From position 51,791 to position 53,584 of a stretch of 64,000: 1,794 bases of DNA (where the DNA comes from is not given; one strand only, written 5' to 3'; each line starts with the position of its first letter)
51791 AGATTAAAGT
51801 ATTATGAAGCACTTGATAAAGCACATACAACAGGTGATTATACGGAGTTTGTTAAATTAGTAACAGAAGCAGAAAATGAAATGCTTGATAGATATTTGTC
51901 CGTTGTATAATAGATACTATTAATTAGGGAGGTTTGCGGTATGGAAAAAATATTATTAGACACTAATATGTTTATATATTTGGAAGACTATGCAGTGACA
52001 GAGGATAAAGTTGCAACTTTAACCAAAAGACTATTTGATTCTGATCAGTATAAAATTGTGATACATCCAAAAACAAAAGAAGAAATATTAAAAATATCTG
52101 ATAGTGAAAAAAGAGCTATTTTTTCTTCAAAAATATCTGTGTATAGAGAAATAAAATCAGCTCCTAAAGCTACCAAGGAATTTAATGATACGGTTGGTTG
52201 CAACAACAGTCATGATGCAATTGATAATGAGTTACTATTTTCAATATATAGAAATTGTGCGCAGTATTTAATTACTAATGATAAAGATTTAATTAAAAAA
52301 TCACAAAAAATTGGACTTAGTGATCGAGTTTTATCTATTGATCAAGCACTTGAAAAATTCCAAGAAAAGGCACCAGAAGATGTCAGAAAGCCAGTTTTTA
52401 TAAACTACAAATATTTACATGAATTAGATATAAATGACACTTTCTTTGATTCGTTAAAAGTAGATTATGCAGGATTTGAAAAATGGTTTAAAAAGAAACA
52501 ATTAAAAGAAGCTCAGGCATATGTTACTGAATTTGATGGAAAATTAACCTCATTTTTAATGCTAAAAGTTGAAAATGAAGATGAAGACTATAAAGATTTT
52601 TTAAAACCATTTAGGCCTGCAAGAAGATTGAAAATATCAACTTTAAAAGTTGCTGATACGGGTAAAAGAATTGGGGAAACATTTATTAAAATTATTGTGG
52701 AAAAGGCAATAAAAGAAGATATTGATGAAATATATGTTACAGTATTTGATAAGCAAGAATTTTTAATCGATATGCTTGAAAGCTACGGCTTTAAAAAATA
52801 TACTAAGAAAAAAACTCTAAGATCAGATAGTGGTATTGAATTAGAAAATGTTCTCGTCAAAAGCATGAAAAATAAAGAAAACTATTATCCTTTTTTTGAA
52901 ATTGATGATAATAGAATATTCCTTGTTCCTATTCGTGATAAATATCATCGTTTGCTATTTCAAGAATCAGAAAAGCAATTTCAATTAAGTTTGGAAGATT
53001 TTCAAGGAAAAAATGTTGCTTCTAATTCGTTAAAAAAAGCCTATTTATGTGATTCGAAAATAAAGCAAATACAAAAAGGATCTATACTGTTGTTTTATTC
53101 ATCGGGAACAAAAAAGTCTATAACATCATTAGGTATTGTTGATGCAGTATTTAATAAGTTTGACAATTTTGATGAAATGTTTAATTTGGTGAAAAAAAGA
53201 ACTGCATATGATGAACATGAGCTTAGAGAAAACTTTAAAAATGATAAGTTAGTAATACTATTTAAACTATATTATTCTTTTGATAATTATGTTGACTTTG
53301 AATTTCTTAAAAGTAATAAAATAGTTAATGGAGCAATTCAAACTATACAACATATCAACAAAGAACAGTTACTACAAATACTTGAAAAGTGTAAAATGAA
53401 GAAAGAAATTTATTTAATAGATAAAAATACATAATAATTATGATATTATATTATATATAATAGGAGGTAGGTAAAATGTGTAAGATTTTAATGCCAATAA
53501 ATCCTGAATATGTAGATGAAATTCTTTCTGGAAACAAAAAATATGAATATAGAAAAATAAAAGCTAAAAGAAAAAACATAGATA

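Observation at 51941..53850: PIN-GNAT-PUA-like fusion protein followed by a standalone ASCH protein: candidate modified-nucleic-acid-directed module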

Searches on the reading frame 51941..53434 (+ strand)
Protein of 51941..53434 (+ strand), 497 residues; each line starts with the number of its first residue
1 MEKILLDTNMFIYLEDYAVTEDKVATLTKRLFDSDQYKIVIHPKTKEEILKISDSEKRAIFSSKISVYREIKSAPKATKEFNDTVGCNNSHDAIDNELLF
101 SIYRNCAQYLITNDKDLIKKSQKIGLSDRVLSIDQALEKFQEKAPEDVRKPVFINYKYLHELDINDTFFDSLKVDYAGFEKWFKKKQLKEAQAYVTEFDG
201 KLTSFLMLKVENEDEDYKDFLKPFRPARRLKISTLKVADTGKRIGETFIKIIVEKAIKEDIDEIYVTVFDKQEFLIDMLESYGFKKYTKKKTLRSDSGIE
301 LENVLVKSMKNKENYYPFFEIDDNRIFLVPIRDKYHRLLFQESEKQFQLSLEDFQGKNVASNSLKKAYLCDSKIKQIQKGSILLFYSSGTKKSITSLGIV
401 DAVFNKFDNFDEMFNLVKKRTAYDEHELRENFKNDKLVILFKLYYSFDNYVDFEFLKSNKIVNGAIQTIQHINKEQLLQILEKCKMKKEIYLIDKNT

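Call 3: search_protein_families(library=pfam, proteins=[window:51941-53434:+], max_evalue=1)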
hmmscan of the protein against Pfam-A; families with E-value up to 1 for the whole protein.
window:51941-53434:+ (497 aa): 3 families
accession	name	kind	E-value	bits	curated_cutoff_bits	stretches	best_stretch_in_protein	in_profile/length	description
PF13470.12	PIN_3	-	0.028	15.7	27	1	3-116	1-115/115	PIN domain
PF01878.24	EVE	-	0.06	13.8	23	1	372-481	35-143/145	EVE domain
PF00583.31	Acetyltransf_1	-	0.21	12.3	20.7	1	179-284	24-116/116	Acetyltransferase (GNAT) family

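Call 4: search_protein_families(library=padloc, proteins=[window:51941-53434:+], max_evalue=1)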
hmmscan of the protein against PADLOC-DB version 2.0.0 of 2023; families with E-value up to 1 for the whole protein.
window:51941-53434:+ (497 aa): 6 families
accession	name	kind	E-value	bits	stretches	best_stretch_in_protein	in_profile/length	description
PDLC04422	PDC-M11A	-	2.6e-141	470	1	3-490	2-498/501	-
PDLC04421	PDC-M11A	-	2.2e-107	357.8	1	3-477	2-477/486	-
PDLC04417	PDC-M11A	-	3.6e-76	255.1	1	3-494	2-501/501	-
PDLC04420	PDC-M11A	-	2.8e-75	251.6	1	113-480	3-371/376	-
PDLC04419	PDC-M11A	-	4.2e-75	251.3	1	153-490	11-354/357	-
PDLC04418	PDC-M11A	-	4.8e-35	119.3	1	146-485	84-436/444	-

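Call 5: search_protein_families(library=ncbifam, proteins=[window:51941-53434:+], max_evalue=1)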
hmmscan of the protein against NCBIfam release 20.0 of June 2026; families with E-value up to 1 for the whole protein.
window:51941-53434:+ (497 aa): 2 families
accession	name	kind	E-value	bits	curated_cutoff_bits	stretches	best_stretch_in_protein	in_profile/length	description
NF040503.1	resist_ArsN1a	equivalog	0.091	12.5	170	0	240-286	89-135/159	arsinothricin resistance N-acetyltransferase ArsN1 family A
TIGR00305.1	TIGR00305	equivalog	0.12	12.7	29.15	1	3-119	1-114/115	putative toxin-antitoxin system toxin component, PIN family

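Call 7: find_homologous_proteins(query=window:51941-53434:+, max_evalue=0.00001)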
Query window:51941-53434:+ (497 aa): 219 proteins with E <= 0.00001 among 8000 candidates; the best 120 are listed.
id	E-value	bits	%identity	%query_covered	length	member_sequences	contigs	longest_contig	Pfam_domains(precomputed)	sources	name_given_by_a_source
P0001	0.0e+0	1062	99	100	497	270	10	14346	-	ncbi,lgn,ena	-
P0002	0.0e+0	1038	97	100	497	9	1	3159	-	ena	-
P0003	0.0e+0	1025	95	100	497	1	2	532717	-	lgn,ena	-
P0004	0.0e+0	1022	95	100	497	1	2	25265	-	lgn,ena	-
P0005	0.0e+0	1022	95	100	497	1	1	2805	-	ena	-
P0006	0.0e+0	1019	95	100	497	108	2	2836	-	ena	-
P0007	0.0e+0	1018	95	100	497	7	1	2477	-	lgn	-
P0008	2.5e-289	978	92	100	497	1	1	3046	-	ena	-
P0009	1.4e-279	946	89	100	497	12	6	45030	-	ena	-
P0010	2.7e-271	918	84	100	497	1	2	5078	-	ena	-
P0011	1.1e-270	917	85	100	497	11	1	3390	-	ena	-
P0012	2.3e-261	886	81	100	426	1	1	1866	-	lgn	-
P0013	2.0e-237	807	75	99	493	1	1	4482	-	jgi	jgi:rRNA-processing protein FCF1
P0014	3.6e-232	790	74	100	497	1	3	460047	-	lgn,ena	-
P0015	2.4e-231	787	73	99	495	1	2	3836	-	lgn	-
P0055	1.9e-157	543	52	98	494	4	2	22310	PF01878.25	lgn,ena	-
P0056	2.4e-157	543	53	98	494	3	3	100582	PF01878.25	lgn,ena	-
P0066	9.2e-156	538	53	97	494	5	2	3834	PF01878.25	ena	-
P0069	4.9e-154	532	51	97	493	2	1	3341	PF01878.25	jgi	jgi:rRNA-processing protein FCF1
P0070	5.3e-154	532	50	99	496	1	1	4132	PF01878.25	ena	-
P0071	7.1e-154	531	53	97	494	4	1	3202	PF01878.25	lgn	-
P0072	1.3e-153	531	52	98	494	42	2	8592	PF01878.25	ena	-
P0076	5.5e-153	528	51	97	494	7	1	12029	PF01878.25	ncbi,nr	ncbi:MAG: EVE domain-containing protein [Clostridia bacterium]|nr:EVE domain-containing protein [Clo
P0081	1.5e-152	527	52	97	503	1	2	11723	PF01878.25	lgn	-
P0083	1.1e-151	524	51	98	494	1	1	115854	PF01878.25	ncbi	-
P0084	1.6e-151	524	52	97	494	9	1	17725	PF01878.25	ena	-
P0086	4.7e-151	522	51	97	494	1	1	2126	PF01878.25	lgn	-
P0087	5.6e-151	522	52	98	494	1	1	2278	PF01878.25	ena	-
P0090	2.0e-150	520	52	98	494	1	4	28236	PF01878.25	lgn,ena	-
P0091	2.1e-150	520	52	98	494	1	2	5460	PF01878.25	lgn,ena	-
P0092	2.1e-150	520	52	98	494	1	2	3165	PF01878.25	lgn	-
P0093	2.9e-150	519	52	98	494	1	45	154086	PF01878.25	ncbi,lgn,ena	-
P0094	3.2e-150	519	52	98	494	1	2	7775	PF01878.25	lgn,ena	-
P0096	6.3e-150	518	52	98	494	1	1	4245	PF01878.25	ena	-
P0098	1.6e-149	517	51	98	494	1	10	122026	PF01878.25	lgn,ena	-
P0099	2.5e-149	516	51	98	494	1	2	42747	PF01878.25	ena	-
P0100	4.6e-149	516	51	97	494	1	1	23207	PF01878.25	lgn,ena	-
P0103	5.6e-148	512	51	98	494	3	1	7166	PF01878.25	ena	-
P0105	2.7e-147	510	50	98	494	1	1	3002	PF01878.25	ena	-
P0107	2.3e-146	507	50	98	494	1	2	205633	PF01878.25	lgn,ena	-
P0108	2.9e-146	506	51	96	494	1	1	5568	PF01878.25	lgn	-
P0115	2.6e-137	477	50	97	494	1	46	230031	PF01878.25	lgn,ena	-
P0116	5.1e-137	476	50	97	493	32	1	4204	PF01878.25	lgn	-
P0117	1.3e-136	474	50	97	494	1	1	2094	PF01878.25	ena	-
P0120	1.2e-135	471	50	97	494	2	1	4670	PF01878.25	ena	-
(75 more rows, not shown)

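Call 12: find_related_loci(query=A1, collection=genome_contigs, flank=6000)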
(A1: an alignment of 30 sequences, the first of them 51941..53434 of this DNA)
Query A1 (497 aa) in genome_contigs; peptide patterns used: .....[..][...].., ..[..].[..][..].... (x = any residue, [..] = any of these).
577 stretches matched a pattern; 55 encode a relative of the query (tblastn E <= 1e-3); 55 distinct loci.
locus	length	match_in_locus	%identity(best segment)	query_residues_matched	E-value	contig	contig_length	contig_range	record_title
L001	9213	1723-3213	99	1-497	0e+0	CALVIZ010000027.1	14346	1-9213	MAG: uncultured Bacilli bacterium isolate BRZ_PF__bin60 genome assembly, contig: BRZ_PF__NODE_5434_length_14346_cov_7.02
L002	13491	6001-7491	97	1-497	0e+0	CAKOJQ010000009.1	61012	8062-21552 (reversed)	MAG: uncultured Bacilli bacterium isolate REFINED_METABAT215_TOP10_CONTIGS_1500_ASSEMBLY_K77_MERGED__Hadza_MoBio_C-REDO_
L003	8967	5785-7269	86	1-495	0e+0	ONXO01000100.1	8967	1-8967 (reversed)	uncultured Clostridiales bacterium isolate RUG727 genome assembly, contig: k87_61693198, whole genome shotgun sequence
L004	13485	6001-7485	84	1-495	0e+0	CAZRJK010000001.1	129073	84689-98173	MAG TPA_asm: uncultured Muribaculaceae bacterium isolate SRP278969_co1_369 genome assembly, contig: NODE_49_length_12907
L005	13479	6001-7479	64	1-493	0e+0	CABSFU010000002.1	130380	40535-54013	MAG TPA_asm: uncultured Bacillales bacterium isolate MGYG-HGUT-02248 genome assembly, contig: GUT_GENOME139761_2, whole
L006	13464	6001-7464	61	6-493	0e+0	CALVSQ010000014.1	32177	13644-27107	MAG: uncultured Bacilli bacterium isolate BRZ_PA__bin23 genome assembly, contig: BRZ_PA__NODE_1884_length_32177_cov_37.1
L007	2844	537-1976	54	2-481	1e-178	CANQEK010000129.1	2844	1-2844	MAG: uncultured Clostridia bacterium isolate Lapin-005__bin6 genome assembly, contig: Lapin-005__NODE_55389_length_2844_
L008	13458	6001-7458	52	2-487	6e-164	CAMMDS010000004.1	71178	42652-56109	MAG: uncultured Clostridium sp. isolate ERR4835933_bin.1_MetaWRAP_v1.1_MAG genome assembly, contig: NODE_218_length_7117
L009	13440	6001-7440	53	2-481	5e-164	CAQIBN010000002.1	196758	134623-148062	MAG TPA_asm: uncultured Clostridia bacterium isolate MGBC124165 genome assembly, contig: MGBC124165.2, whole genome shot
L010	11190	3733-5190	52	2-487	2e-163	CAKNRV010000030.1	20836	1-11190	MAG TPA_asm: uncultured Clostridium sp. isolate ERR3414573_bin.26_metaWRAP_v1.1_MAG genome assembly, contig: NODE_3522_l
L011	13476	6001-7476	52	2-493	2e-163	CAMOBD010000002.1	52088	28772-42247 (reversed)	MAG: uncultured Clostridium sp. isolate ERR6889851_bin.29_MetaWRAP_v1.1_MAG genome assembly, contig: NODE_556_length_520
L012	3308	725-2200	52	2-493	1e-171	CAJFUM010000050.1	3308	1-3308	uncultured Clostridia bacterium isolate Coassembly_mag_5 genome assembly, contig: MAGpy_11413_min2k_bin_5_fak87_1122699,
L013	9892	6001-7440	53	2-481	7e-163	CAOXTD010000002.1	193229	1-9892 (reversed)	MAG TPA_asm: uncultured Clostridia bacterium isolate MGBC109261 genome assembly, contig: MGBC109261.2, whole genome shot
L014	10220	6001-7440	53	2-481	3e-161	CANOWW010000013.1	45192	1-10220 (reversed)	MAG TPA_asm: uncultured Clostridium sp. isolate SRR15604581_bin.10_metawrap_v1.3_MAG genome assembly, contig: NODE.909_l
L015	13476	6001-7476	51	2-493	2e-161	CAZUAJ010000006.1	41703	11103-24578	MAG TPA_asm: uncultured Clostridium sp. isolate SRP313737_co1_203 genome assembly, contig: NODE_1513_length_41703_cov_32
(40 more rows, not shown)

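Call 20: predict_structure(alignment_id=A1)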
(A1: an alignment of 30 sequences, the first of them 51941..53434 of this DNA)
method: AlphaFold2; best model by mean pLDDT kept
length: 497 residues; sequences in the alignment: 30
mean_pLDDT: 85.8   pTM: 0.67
mean pLDDT of the five models: 85.8, 84.1, 83.3, 82.6, 82.4
residues with pLDDT >= 90: 227; 70-90: 221; 50-70: 39; < 50: 10
segments of 3 or more residues with pLDDT < 50: 144-148
pLDDT, mean of each block of 10 residues (from residue 1): 83 52 80 82 86 82 82 84 87 89 89 90 91 89 53 80 88 92 89 86 91 92 94 80 78 92 95 90 95 94 96 91 86 84 67 66 83 90 90 92 94 89 86 92 90 95 90 93 89 68
secondary structure, 60 per line:
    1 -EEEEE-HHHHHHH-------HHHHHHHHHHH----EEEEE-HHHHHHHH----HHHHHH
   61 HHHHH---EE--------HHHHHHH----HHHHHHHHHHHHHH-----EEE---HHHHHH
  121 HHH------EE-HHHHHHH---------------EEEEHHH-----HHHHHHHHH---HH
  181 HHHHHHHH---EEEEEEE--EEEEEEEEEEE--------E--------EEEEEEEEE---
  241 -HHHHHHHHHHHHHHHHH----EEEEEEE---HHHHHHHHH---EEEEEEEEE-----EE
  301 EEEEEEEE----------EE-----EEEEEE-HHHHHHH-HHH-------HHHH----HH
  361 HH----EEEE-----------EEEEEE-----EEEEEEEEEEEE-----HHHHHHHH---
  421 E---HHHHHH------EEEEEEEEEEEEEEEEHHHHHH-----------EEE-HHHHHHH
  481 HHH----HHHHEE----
elements in order: E2-6 H8-14 H22-32 E37-41 H43-50 H55-65 H79-85 H90-103 E109-111 H115-123 H133-139 E155-158 H167-175 H179-188 E192-198 E201-211 E229-237 H242-258 E263-269 H273-281 E285-293 E299-308 E326-331 H333-339 H351-354 H359-362 E367-370 E382-387 E393-404 H410-417 H425-430 E437-452 H453-458 E470-472 H474-483 H488-491

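Call 22: search_protein_families(library=pfam, proteins=[L008:5645-5992:+, L008:7574-7957:+, L008:4698-5624:+, L008:9221-10021:+, L008:8443-8736:-], max_evalue=0.1)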
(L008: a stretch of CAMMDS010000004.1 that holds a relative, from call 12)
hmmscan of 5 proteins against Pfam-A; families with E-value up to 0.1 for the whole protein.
L008:5645-5992:+ (115 aa): 3 families
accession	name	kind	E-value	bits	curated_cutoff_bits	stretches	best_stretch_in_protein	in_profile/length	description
PF04266.20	ASCH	-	8.8e-09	36.4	21.2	1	5-112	1-101/103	ASCH domain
PF12961.13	DUF3850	-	1.1e-06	29.2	22.9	1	5-44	4-40/77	Domain of unknown function (DUF3850)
PF17423.7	SwrA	-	0.055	13.8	25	0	10-44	63-97/116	Swarming motility protein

L008:7574-7957:+ (127 aa): 5 families
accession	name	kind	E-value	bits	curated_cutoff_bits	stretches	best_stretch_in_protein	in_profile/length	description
PF01381.28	HTH_3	-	8.1e-06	26.2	23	1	16-65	2-53/55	Helix-turn-helix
PF13560.12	HTH_31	-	7.9e-05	23.3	27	1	11-66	2-60/64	Helix-turn-helix domain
PF12844.13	HTH_19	-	0.0012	19.2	30.2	1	12-65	1-56/64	Helix-turn-helix domain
PF04787.17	Pox_H7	-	0.01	16.8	28.2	1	60-110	67-117/143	Late protein H7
PF18052.6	Rx_N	-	0.064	13.8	27.7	0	72-123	11-62/93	Rx N-terminal domain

L008:4698-5624:+ (308 aa): 14 families
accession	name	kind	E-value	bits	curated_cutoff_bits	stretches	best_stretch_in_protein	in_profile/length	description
PF02661.23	Fic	-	3.3e-19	69.9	24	1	157-252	2-90/93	Fic/DOC family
PF01381.28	HTH_3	-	1.3e-18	67.2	23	1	6-60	1-55/55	Helix-turn-helix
PF12844.13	HTH_19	-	3.3e-14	53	30.2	1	3-62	1-60/64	Helix-turn-helix domain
PF13560.12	HTH_31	-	3e-09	37.5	27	1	2-60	2-61/64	Helix-turn-helix domain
PF13443.12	HTH_26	-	1e-06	29.3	22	1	5-62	1-59/63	Cro/C1-type HTH DNA-binding domain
PF15731.11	MqsA_antitoxin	-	0.0018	18.8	30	1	4-52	72-119/131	Antitoxin component of bacterial toxin-antitoxin system, MqsA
PF13744.12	HTH_37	-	0.0073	16.5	27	1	2-40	19-57/80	Helix-turn-helix domain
PF04545.22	Sigma70_r4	-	0.0092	15.9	24.1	1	9-36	15-42/50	Sigma-70, region 4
PF04967.18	HTH_10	-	0.03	14.6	23.1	0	13-34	22-43/53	HTH DNA binding domain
PF08281.18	Sigma70_r4_2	-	0.042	14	25.7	0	10-33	22-45/54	Sigma-70, region 4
PF13412.12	HTH_24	-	0.049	13.7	21.9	0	13-34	16-37/48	Winged helix-turn-helix DNA-binding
PF13384.12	HTH_23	-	0.053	13.8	24.6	0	7-33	12-36/50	Homeodomain-like domain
PF20432.4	Xre-like-HTH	-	0.07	13.9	25.8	0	15-44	24-53/63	Antitoxin Xre-like helix-turn-helix domain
PF01325.25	Fe_dep_repress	-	0.07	13.8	26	0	12-33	20-41/60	Iron dependent repressor, N-terminal DNA binding domain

L008:9221-10021:+ (266 aa): 1 family
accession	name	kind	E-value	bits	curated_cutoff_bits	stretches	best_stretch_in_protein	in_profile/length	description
PF06300.18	Tsp45I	-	1.7e-102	342.9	25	1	2-266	1-260/260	Tsp45I type II restriction enzyme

L008:8443-8736:- (97 aa): 1 family
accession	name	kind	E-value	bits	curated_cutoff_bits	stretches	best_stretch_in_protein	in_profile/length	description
PF19033.6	Intu_longin_3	-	0.015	15.9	27.1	1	32-76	4-47/98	Intu longin-like domain 3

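Call 23: fold_search(model_id=the predicted structure, library=pdb)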
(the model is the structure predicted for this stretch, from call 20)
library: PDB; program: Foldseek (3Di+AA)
matches with E <= 10: 1518; with E <= 0.001: 218
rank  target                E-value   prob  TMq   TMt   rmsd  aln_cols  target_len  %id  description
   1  5gus_B                6.7e-07  1.00  0.25  0.78   3.3       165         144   10  Crystal structure of ASCH domain from Zymomonas mobilis (released 2017-08-30)
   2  5y6b_B                8.0e-07  1.00  0.25  0.80   2.9       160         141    7  Crystal structure of ZmASCH Y47F mutant protein from Zymomonas mobilis (released 2018-07-18)
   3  5guq_C                1.4e-06  1.00  0.25  0.75   2.9       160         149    8  Crystal structure of ASCH from Zymomonas mobilis (released 2017-08-30)
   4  5icw_D                1.4e-06  1.00  0.24  0.58   5.5       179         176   12  Crystal structure of human NatF (hNaa60) homodimer bound to Coenzyme A (released 2016-06-22)
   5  1tiq_B                1.5e-06  1.00  0.26  0.67   4.6       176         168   16  Crystal Structure of an Acetyltransferase (PaiA) in complex with CoA and DTT from Bacillus subtilis, Northeast Structu (released 2004-07-13)
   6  5y6b_A                1.6e-06  1.00  0.25  0.78   2.9       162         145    7  Crystal structure of ZmASCH Y47F mutant protein from Zymomonas mobilis (released 2018-07-18)
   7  5gus_A                2.2e-06  1.00  0.25  0.81   3.1       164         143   10  Crystal structure of ASCH domain from Zymomonas mobilis (released 2017-08-30)
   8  5y6c_A                2.2e-06  1.00  0.25  0.80   3.2       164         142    9  Crystal structure of ZmASCH S128A mutant protein from Zymomonas mobilis (released 2018-07-18)
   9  5y6b_D                3.6e-06  1.00  0.25  0.81   2.8       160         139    7  Crystal structure of ZmASCH Y47F mutant protein from Zymomonas mobilis (released 2018-07-18)
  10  8osp_A                3.6e-06  1.00  0.25  0.63   4.6       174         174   17  GCN5-related N-Acetyltransferase from Lactobacillus curiae (released 2023-07-05)
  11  5guq_A                4.1e-06  1.00  0.25  0.79   2.9       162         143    8  Crystal structure of ASCH from Zymomonas mobilis (released 2017-08-30)
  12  1tiq_A                4.1e-06  1.00  0.25  0.61   4.4       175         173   18  Crystal Structure of an Acetyltransferase (PaiA) in complex with CoA and DTT from Bacillus subtilis, Northeast Structu (released 2004-07-13)
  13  5icw_C                4.1e-06  1.00  0.24  0.57   5.8       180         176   12  Crystal structure of human NatF (hNaa60) homodimer bound to Coenzyme A (released 2016-06-22)
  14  9fpz_2                5.2e-06  1.00  0.23  0.60   4.1       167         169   15  Human NatA-MAP2 80S ribosome complex (released 2024-07-03)
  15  5hgz                  6.1e-06  1.00  0.26  0.56   4.6       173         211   13  Crystal structure of human Naa60 in complex with acetyl-CoA (released 2016-09-14)
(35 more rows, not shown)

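Call 43: search_protein_families(library=padloc, proteins=[L008:5645-5992:+, L008:7574-7957:+], max_evalue=0.01)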
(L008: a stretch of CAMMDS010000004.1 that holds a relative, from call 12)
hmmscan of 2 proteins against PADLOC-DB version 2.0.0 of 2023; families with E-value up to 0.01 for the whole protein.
L008:5645-5992:+ (115 aa): 2 families
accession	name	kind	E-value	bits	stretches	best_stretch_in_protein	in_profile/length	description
PDLC04424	PDC-M11B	-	0.0037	15.2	1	3-71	10-74/142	-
PDLC04425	PDC-M11B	-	0.0049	15.4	1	1-70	1-66/132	-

L008:7574-7957:+ (127 aa): 6 families
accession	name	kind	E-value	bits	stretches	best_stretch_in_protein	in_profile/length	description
PDLC02926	HTH_VI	-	4.1e-07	28.2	1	11-65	2-58/92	-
PDLC04142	capH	-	6.6e-07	28.4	1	6-65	2-60/103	capH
PDLC03947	RmrA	-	6.2e-05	20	1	9-64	10-67/383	-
PDLC03943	RmrA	-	0.00062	16.9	1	14-66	9-60/370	-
PDLC03954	RmrA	-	0.0016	15.5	1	6-64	6-66/380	-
PDLC03665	Control_protein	-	0.0027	15.9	1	10-63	8-64/77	control protein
